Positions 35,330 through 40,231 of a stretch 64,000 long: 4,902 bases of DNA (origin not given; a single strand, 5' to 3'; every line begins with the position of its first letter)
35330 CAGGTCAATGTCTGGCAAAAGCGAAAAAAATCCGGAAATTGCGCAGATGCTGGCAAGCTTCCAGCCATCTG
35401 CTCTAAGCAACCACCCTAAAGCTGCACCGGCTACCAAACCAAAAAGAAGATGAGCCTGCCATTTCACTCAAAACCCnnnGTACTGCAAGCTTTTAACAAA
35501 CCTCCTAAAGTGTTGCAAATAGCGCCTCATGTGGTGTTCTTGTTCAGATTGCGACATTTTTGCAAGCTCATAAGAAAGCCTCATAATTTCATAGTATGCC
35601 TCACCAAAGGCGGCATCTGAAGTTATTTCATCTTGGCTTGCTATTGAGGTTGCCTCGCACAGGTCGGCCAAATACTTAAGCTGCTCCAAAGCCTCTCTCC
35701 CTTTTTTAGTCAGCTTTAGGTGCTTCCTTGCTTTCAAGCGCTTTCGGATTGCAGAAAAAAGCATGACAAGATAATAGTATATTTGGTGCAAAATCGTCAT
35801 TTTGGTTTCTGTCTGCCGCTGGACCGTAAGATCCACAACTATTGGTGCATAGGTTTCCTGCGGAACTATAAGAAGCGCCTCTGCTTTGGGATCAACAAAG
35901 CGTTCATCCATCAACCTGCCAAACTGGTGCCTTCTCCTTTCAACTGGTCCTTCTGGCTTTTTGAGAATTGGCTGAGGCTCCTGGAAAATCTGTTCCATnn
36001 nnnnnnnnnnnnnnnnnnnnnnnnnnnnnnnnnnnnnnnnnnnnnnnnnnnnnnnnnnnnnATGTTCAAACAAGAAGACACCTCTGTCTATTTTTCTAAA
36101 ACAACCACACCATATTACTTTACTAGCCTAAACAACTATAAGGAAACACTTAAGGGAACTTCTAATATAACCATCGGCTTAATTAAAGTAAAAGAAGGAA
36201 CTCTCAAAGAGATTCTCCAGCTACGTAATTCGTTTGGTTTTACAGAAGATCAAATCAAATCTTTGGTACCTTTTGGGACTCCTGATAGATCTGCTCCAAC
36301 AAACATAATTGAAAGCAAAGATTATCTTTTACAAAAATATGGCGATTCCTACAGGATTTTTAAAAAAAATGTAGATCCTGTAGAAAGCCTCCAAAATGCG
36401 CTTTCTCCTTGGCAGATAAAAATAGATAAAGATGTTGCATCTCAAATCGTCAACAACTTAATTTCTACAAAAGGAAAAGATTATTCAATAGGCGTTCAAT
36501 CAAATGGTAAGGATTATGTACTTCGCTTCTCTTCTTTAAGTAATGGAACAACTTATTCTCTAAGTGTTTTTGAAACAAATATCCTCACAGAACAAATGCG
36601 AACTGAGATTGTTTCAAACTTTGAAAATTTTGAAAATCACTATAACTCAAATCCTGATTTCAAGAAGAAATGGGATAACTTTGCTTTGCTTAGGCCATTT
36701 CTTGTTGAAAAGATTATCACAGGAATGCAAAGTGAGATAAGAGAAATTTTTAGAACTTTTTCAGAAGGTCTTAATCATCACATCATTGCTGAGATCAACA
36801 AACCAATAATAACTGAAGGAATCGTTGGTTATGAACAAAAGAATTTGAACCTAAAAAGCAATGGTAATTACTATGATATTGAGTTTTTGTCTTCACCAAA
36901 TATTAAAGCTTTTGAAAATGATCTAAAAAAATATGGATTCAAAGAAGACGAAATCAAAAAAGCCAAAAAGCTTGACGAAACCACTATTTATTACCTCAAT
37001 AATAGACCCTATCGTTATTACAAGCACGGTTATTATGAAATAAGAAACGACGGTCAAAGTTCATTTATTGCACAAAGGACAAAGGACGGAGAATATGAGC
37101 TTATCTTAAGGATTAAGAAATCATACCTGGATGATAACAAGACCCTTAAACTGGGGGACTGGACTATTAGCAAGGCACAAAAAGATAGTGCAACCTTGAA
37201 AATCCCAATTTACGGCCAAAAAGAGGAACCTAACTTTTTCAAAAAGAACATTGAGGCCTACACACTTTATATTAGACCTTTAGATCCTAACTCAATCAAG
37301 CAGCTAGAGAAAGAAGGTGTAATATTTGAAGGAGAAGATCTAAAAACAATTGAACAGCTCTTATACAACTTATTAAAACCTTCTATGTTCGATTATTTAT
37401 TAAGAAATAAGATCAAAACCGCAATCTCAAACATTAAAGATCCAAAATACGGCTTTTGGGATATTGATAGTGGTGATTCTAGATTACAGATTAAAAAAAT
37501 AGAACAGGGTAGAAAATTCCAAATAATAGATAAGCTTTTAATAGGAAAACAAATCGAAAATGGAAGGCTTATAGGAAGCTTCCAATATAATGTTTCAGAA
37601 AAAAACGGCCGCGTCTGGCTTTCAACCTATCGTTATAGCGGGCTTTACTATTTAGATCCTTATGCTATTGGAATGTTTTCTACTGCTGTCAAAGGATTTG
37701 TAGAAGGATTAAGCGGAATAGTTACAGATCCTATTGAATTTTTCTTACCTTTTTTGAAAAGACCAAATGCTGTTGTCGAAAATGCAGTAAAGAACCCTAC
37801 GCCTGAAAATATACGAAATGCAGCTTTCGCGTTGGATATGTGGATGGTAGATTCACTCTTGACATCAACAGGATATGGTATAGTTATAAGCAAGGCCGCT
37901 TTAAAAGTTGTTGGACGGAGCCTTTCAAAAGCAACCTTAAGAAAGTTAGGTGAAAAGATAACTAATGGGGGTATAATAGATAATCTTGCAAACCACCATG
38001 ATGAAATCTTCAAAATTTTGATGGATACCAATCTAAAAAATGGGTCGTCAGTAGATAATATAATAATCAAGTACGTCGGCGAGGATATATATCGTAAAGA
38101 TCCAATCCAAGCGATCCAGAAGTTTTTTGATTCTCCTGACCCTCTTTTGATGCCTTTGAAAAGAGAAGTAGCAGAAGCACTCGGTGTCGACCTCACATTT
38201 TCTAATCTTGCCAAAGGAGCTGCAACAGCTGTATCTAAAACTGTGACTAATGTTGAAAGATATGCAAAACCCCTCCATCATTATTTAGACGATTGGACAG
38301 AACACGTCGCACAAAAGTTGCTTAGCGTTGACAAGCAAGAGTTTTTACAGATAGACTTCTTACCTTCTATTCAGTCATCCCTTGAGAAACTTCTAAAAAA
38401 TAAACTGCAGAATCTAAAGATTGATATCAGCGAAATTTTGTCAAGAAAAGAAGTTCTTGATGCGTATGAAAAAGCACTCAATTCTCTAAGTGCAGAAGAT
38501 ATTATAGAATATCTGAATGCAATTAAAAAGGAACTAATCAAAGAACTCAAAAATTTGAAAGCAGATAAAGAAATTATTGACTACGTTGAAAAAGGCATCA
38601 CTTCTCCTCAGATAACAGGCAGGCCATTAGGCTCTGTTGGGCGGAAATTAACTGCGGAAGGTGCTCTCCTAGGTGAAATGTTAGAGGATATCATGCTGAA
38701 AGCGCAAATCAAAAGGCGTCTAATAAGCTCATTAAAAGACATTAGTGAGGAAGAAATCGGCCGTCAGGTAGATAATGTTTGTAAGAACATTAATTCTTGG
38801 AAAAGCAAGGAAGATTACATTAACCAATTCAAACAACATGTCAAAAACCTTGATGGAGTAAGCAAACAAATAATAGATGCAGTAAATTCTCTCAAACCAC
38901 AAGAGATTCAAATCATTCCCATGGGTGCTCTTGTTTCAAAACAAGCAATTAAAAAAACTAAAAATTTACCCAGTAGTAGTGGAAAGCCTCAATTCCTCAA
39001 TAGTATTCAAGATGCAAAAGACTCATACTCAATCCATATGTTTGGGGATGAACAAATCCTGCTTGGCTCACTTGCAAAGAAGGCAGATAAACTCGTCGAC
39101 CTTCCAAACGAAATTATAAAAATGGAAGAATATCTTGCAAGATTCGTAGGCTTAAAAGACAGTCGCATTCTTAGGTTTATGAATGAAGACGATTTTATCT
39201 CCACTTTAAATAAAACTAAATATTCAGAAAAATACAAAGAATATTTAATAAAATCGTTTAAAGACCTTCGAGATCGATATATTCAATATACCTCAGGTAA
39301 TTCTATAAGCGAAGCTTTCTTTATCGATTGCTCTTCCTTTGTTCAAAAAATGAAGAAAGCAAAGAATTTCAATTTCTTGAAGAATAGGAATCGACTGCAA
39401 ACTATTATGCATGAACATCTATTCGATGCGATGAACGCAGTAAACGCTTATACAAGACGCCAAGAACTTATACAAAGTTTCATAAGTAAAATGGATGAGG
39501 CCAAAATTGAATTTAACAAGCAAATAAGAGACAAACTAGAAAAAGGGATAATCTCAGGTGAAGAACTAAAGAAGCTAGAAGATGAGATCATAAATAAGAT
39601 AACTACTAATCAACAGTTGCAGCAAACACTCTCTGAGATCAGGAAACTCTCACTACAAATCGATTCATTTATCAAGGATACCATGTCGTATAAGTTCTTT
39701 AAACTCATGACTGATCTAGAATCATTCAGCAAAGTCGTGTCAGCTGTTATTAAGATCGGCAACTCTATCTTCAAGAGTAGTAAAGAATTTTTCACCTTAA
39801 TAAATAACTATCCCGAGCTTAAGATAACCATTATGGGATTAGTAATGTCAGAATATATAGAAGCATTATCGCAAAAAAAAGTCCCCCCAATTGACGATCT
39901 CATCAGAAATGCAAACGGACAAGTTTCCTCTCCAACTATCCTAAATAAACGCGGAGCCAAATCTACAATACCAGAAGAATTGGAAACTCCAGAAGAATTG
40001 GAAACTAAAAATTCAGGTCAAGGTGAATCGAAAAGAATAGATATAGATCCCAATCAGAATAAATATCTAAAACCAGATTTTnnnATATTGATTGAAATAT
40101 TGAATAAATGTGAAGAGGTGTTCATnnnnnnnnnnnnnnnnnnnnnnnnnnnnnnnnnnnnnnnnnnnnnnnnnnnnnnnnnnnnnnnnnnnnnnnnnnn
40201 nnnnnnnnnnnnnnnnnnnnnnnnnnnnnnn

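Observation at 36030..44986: A+T-rich block of three large, Cys-poor orphan genes abutting the 3' end of tRNA-Ala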

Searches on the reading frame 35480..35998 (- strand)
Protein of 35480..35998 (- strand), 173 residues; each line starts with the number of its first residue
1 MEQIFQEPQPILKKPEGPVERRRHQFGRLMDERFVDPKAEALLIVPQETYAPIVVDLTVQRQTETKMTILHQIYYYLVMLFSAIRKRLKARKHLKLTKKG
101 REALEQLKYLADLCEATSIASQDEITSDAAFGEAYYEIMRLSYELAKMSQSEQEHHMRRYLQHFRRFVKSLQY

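Call 15: search_protein_families(library=pfam, proteins=[window:35480-35998:-], max_evalue=0.001)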
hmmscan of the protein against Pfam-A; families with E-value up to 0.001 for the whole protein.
window:35480-35998:- (173 aa): 0 families
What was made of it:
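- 35477..35998 (-): p173, a domain-less 173-aa gene transcribed divergently from g1. It is the conserved left neighbour of the block. No Pfam hit (call 15).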

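Call 34: search_protein_families(library=padloc, proteins=[window:35480-35998:-], max_evalue=1)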
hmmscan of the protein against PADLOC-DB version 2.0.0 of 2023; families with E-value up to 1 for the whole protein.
window:35480-35998:- (173 aa): 1 family
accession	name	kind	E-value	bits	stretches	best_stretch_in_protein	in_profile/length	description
PDLC03922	MkoB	-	0.042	11.1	1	91-141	78-124/610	-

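Call 35: search_protein_families(library=ncbifam, proteins=[window:35480-35998:-], max_evalue=1)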
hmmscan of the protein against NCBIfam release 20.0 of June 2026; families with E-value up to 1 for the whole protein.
window:35480-35998:- (173 aa): 1 family
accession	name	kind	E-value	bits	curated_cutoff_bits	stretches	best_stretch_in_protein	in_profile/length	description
TIGR01530.1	nadN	equivalog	0.097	11.2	436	1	33-114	238-319/550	NAD nucleotidase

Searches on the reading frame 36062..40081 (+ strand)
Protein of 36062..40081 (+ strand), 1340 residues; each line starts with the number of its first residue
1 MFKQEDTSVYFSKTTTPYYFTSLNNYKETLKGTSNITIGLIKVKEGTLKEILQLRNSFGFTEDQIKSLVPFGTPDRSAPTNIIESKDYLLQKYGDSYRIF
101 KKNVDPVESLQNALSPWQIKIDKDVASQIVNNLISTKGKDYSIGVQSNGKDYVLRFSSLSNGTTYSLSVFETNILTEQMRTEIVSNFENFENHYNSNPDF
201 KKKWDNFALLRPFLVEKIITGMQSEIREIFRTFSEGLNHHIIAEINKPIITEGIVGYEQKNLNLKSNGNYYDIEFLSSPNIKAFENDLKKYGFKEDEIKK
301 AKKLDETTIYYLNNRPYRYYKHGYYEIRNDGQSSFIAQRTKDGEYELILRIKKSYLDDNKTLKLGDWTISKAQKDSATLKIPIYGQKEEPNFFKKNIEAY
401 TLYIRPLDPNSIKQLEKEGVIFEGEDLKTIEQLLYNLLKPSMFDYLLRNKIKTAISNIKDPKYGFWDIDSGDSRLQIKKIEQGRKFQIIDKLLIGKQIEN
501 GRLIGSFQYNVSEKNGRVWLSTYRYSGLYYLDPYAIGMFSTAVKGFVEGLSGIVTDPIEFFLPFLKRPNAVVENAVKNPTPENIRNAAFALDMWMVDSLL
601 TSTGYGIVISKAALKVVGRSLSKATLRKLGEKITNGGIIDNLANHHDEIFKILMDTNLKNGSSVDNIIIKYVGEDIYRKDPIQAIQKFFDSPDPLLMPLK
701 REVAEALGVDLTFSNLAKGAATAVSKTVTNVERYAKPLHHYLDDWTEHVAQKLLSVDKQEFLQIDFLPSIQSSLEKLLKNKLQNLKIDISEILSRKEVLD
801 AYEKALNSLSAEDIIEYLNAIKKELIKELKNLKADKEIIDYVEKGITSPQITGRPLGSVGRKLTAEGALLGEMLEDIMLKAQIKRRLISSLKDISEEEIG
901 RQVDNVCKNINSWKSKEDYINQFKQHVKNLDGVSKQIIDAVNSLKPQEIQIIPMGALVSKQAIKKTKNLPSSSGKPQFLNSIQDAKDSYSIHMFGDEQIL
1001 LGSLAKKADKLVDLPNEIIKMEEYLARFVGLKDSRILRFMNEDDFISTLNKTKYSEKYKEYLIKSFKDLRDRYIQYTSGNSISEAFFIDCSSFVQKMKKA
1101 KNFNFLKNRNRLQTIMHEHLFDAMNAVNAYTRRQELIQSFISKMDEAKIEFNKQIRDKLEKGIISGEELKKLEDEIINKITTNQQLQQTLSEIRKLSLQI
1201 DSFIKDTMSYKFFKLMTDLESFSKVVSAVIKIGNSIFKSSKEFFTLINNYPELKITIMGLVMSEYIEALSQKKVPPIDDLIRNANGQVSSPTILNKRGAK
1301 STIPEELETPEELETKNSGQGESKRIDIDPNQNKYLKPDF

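Call 10: search_protein_families(library=pfam, proteins=[window:36062-40081:+], max_evalue=1)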
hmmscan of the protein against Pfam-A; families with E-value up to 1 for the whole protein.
window:36062-40081:+ (1340 aa): 2 families
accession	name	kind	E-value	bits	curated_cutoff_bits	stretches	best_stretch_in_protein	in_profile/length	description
PF24611.2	Spectrin_Anc-1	-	0.067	13.9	33.2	1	1129-1213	5-92/115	Nuclear anchorage protein 1, spectrin-like repeat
PF13012.11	MitMem_reg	-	0.25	11.7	26.6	0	1115-1204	22-112/113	Maintenance of mitochondrial structure and function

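Call 11: search_protein_families(library=phrogs, proteins=[window:36062-40081:+], max_evalue=1)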
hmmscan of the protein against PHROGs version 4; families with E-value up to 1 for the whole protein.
window:36062-40081:+ (1340 aa): 3 families
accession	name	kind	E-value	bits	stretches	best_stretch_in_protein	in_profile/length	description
phrog_32944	-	unknown function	0.028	15.9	1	874-910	17-53/85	-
phrog_30865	-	unknown function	0.082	13.7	1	435-465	116-145/149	-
phrog_25983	-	DNA, RNA and nucleotide metabolism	0.35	11.9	0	1087-1135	76-124/171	HNH endonuclease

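Call 12: search_solved_structures(query=window:36062-40081:+, max_evalue=1)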
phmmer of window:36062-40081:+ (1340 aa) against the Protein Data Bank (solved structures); distinct sequences matched with E-value up to 1: 0.

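Call 16: find_homologous_proteins(query=window:36062-40081:+)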
Query window:36062-40081:+: 8000 candidates shared short words with the query, none scored E <= 0.001.

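Call 28: search_dna_similar(query=window:36062-40081:+, collection=phages, mode=protein, max_evalue=0.01)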
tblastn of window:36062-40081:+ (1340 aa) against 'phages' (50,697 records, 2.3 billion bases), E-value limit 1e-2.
No match.

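Call 29: find_related_loci(query=window:36062-40081:+, collection=viral_contigs, flank=10000)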
Query window:36062-40081:+ (1340 aa) in viral_contigs; peptide patterns used: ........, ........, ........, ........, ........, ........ (x = any residue, [..] = any of these).
22 stretches matched a pattern, but none encodes a relative of the query by tblastn (E <= 1e-3).

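Call 34: search_protein_families(library=padloc, proteins=[window:36062-40081:+], max_evalue=1)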
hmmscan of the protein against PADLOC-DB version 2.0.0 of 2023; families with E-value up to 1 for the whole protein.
window:36062-40081:+ (1340 aa): 0 families

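Call 35: search_protein_families(library=ncbifam, proteins=[window:36062-40081:+], max_evalue=1)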
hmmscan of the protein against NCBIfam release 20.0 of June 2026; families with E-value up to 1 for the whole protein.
window:36062-40081:+ (1340 aa): 1 family
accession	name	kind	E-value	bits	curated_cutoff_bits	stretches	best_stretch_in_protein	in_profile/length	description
NF005085.0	PRK06520.1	subfamily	0.19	10.8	313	1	1152-1186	22-56/368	5-methyltetrahydropteroyltriglutamate--homocysteine S-methyltransferase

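Call 69: list_cluster_members(proteins=[L083:7259-9988:+, L011:16510-18960:-, L083:4728-7160:+, L006:16877-19939:-, L008:11926-14613:-, window:36062-40081:+])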
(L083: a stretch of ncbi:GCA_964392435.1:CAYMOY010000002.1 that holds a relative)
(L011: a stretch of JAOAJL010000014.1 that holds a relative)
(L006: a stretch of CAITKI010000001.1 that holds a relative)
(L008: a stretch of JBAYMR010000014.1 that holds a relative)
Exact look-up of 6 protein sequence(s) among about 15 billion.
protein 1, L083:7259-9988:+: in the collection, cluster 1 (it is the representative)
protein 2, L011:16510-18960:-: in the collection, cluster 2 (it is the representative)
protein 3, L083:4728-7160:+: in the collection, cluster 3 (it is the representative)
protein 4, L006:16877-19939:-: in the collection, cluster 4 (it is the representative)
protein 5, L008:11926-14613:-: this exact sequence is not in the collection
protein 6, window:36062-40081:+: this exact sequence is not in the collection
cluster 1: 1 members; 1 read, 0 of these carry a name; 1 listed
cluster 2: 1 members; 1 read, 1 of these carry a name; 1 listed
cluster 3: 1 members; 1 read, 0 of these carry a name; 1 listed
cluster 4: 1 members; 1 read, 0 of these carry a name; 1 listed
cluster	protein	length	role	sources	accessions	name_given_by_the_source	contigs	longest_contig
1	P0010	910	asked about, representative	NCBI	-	-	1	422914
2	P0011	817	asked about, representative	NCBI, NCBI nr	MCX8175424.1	MAG: hypothetical protein N3E51_04420 [Candidatus Micrarchaeota archaeon] | hypothetical protein [Candidatus Micrarchaeota archaeon]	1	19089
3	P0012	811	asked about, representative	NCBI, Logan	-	-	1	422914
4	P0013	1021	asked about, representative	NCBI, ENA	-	-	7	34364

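Call 112: search_dna_similar(query=window:36062-40081:+, collection=plasmids, mode=protein, max_evalue=0.01)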
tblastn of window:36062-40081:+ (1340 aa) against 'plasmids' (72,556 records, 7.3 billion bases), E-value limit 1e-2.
No match.
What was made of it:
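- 36062..40084 (+): g1, a 1340-aa orphan found only in this genome and its sister genome. No homologue among 5.8 billion protein clusters (word-limited search; even the 99.6%-identical sister-genome copy was not returned), nor in phage, plasmid or viral-contig collections (calls 16, 28, 29, 112).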
